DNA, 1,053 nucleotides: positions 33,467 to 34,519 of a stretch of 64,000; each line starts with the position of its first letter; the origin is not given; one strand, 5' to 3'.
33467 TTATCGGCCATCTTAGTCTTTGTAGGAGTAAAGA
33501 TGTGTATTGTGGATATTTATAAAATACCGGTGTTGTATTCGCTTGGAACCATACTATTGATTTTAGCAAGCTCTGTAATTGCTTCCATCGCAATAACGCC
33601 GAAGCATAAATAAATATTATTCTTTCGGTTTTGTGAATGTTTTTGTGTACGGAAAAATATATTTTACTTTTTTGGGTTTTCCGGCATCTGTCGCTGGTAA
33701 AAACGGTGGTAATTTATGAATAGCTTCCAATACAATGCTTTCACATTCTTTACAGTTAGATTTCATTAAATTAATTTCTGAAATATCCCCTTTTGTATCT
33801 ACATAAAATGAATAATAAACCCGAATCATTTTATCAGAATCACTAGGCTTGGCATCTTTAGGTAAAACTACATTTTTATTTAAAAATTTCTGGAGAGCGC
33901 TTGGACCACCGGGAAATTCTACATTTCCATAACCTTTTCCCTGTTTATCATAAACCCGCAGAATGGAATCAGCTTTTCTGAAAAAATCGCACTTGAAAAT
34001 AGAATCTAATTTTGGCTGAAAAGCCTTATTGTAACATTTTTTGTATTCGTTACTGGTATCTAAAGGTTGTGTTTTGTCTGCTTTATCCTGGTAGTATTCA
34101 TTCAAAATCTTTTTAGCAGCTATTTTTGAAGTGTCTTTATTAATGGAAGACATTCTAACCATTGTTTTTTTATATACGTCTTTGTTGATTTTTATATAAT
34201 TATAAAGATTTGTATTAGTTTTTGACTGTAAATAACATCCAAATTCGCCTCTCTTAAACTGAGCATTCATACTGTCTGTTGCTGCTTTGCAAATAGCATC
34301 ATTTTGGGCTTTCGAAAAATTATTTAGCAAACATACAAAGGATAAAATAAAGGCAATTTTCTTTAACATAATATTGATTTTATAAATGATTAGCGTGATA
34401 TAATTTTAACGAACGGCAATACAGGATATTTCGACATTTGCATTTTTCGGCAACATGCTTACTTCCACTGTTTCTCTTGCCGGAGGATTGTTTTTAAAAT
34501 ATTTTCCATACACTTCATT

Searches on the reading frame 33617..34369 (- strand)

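Call 44: search_protein_families(library=pfam, proteins=[window:33617-34369:-])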
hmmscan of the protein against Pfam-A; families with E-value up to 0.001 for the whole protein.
window:33617-34369:- (250 aa): 1 family
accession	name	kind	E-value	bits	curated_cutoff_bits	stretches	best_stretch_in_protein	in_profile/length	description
PF03544.19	TonB_C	-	0.00058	20.7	24.6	1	183-240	17-74/79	Gram-negative bacterial TonB protein C-terminal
